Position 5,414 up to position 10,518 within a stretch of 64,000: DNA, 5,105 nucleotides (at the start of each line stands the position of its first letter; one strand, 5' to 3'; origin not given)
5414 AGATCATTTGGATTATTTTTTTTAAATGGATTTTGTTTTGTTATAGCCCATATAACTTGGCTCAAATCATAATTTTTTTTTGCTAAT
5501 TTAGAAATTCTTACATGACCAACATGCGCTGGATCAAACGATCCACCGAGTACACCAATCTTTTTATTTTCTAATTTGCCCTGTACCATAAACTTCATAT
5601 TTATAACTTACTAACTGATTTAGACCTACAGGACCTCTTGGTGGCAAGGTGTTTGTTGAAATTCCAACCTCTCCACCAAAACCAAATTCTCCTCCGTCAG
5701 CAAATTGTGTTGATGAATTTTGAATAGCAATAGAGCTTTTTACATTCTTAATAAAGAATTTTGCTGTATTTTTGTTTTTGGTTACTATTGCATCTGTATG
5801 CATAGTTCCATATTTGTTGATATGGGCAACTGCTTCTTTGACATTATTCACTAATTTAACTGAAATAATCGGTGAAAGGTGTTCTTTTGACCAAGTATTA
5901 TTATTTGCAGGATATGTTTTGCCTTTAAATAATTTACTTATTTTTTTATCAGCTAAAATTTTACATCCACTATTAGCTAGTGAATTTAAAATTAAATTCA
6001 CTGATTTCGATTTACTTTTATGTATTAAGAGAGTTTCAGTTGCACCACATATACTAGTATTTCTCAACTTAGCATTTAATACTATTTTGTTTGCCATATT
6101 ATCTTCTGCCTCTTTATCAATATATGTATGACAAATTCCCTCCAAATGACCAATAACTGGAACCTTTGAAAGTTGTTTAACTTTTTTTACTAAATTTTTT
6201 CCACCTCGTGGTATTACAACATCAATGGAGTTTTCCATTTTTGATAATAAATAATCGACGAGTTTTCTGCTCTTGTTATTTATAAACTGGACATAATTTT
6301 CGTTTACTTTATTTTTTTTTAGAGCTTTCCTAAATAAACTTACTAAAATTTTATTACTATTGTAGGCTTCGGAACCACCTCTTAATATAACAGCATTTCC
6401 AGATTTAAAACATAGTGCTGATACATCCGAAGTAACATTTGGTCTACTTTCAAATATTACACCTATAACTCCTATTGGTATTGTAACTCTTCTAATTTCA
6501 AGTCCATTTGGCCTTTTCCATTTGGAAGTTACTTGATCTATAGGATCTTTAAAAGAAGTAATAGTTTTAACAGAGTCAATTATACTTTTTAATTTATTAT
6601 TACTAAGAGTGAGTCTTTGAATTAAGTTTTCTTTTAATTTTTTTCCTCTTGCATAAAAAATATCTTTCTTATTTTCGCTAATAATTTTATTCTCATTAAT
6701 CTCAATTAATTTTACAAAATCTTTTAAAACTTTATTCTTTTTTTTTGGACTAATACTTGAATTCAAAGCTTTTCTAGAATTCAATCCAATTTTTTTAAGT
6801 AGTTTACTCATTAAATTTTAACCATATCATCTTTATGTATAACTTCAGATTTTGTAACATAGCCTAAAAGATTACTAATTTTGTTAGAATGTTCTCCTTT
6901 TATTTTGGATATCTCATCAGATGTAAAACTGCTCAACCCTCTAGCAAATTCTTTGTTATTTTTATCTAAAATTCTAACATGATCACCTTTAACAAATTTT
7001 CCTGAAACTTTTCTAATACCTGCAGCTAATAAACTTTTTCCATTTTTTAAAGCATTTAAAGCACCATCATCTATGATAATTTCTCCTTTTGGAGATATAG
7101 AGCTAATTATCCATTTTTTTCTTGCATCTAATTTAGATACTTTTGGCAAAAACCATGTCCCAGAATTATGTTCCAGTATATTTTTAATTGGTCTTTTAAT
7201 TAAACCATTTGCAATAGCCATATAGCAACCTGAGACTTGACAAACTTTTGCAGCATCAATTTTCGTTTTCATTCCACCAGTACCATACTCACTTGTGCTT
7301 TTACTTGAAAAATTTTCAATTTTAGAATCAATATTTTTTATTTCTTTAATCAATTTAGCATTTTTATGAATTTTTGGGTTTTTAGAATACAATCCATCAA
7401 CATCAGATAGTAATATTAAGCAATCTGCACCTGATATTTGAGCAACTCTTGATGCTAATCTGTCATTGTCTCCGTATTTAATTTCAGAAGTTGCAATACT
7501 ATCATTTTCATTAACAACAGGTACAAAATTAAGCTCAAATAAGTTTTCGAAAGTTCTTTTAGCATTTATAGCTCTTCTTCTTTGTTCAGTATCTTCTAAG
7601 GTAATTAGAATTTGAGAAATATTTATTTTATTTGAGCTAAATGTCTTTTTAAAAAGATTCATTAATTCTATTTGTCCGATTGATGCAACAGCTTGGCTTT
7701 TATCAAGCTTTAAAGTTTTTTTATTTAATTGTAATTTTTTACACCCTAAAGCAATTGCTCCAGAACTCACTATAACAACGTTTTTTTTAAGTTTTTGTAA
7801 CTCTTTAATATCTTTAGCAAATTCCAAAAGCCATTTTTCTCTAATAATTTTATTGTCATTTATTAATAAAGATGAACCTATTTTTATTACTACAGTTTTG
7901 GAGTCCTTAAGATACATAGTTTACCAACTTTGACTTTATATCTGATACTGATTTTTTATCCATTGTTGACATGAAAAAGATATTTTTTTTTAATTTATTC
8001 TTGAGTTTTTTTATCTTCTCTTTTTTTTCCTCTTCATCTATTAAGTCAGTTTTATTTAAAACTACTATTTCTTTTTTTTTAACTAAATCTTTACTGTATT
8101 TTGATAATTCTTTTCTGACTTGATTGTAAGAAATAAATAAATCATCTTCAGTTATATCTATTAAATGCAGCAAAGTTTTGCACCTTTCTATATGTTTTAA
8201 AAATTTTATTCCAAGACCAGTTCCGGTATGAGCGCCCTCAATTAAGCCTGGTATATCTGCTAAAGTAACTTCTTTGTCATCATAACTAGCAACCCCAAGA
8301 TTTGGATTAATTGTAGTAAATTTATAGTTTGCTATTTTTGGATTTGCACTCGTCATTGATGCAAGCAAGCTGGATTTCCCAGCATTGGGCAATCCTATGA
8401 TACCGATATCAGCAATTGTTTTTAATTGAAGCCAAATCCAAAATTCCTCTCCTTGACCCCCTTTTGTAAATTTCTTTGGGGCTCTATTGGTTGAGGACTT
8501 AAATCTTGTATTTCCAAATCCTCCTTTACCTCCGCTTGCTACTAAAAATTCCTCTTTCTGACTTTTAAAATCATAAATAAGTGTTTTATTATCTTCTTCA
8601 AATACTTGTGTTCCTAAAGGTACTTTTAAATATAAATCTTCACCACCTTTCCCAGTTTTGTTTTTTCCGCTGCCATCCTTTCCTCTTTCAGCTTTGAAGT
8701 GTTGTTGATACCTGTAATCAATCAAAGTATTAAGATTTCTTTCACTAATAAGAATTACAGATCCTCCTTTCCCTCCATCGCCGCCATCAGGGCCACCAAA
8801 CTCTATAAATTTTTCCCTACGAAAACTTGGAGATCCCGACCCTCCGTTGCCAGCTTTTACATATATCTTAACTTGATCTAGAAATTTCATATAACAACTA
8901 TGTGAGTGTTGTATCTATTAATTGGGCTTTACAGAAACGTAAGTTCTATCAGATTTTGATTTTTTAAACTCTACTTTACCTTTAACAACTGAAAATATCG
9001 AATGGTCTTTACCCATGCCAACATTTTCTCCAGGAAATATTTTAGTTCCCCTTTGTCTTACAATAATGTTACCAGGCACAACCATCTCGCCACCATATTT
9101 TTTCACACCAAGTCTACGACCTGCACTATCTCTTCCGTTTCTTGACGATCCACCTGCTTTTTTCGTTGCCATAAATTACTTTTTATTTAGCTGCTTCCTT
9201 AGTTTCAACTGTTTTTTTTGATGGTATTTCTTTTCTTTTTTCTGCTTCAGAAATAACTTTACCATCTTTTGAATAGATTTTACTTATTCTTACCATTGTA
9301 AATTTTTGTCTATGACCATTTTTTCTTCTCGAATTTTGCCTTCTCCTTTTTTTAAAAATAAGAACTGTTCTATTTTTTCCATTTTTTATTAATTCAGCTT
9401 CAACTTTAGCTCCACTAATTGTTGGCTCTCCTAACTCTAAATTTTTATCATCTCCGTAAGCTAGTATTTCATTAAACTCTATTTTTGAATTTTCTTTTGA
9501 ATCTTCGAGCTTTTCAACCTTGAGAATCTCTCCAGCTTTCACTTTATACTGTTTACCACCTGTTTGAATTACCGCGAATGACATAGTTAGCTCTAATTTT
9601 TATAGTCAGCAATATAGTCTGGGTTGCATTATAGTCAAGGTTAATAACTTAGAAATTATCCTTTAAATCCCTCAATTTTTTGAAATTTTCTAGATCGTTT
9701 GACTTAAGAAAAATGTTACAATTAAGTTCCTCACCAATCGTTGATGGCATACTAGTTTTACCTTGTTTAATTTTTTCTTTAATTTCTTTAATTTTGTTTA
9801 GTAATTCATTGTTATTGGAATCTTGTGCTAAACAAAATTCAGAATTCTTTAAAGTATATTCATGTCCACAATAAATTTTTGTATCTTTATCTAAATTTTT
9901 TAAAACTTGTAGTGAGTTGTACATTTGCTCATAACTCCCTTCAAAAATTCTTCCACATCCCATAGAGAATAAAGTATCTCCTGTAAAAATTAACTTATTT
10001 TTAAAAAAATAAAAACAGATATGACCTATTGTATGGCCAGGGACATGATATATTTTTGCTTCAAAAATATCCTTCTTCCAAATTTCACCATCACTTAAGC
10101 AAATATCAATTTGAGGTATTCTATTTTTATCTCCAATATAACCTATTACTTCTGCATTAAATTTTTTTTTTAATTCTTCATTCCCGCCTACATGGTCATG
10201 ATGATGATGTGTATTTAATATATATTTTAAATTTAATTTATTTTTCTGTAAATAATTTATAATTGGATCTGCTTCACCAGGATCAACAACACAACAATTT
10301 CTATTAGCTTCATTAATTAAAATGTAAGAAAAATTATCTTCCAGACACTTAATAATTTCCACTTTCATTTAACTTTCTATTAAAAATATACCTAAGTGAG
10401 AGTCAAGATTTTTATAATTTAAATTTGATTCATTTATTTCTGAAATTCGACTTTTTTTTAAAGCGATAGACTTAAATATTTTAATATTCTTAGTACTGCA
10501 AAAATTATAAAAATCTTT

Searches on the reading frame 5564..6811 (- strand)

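Call 58: search_protein_families(library=pfam, proteins=[window:5564-6811:-], max_evalue=0.00001)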
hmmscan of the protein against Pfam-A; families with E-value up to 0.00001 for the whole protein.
window:5564-6811:- (415 aa): 1 family
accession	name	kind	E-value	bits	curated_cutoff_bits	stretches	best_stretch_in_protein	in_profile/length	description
PF00171.27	Aldedh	-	6.5e-15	55.1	23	1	18-268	46-282/461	Aldehyde dehydrogenase family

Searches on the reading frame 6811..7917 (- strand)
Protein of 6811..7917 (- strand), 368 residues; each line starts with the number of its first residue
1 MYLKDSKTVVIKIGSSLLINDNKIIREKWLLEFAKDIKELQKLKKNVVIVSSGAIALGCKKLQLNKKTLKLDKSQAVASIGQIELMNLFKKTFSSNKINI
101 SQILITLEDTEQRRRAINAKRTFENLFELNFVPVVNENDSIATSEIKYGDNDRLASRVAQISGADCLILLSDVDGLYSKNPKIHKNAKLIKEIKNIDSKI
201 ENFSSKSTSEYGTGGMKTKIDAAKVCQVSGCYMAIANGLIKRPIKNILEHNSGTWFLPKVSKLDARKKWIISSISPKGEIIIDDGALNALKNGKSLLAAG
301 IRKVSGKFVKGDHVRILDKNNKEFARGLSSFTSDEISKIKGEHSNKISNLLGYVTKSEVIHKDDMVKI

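Call 58: search_protein_families(library=pfam, proteins=[window:6811-7917:-], max_evalue=0.00001)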
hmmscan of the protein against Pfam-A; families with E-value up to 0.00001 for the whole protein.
window:6811-7917:- (368 aa): 2 families
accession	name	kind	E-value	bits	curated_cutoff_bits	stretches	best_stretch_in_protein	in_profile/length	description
PF00696.33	AA_kinase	-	1.9e-46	159.1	24.9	1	7-237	1-234/234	Amino acid kinase family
PF01472.26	PUA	-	2.5e-21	75.8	24.8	1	278-349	1-72/74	PUA domain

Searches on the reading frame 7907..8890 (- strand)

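Call 58: search_protein_families(library=pfam, proteins=[window:7907-8890:-], max_evalue=0.00001)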
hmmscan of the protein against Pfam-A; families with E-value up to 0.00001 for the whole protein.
window:7907-8890:- (327 aa): 3 families
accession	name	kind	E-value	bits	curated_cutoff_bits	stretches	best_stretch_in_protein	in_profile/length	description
PF01018.28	GTP1_OBG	-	1.3e-61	207.2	27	1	5-158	2-155/155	GTP1/OBG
PF01926.29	MMR_HSR1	-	3.7e-26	91.9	21.9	1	162-280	2-113/113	50S ribosome-binding GTPase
PF02421.24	FeoB_N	-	3.3e-14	53.1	27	1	162-321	3-155/156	Ferrous iron transport protein B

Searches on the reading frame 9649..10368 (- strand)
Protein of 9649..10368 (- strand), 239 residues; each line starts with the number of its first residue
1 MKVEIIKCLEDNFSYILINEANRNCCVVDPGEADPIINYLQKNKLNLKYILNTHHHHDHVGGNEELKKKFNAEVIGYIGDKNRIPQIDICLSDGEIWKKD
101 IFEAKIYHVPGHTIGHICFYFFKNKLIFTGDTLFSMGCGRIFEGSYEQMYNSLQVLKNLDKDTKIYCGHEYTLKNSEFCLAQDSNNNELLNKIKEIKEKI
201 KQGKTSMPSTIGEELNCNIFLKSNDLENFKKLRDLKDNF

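Call 58: search_protein_families(library=pfam, proteins=[window:9649-10368:-], max_evalue=0.00001)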
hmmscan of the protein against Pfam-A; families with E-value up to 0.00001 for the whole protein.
window:9649-10368:- (239 aa): 2 families
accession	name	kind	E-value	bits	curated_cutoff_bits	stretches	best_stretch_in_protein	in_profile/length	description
PF00753.33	Lactamase_B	-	1.7e-24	87.3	22.7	1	17-169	10-196/196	Metallo-beta-lactamase superfamily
PF16123.11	HAGH_C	-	4.8e-16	59.4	25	1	170-239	1-83/83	Hydroxyacylglutathione hydrolase C-terminus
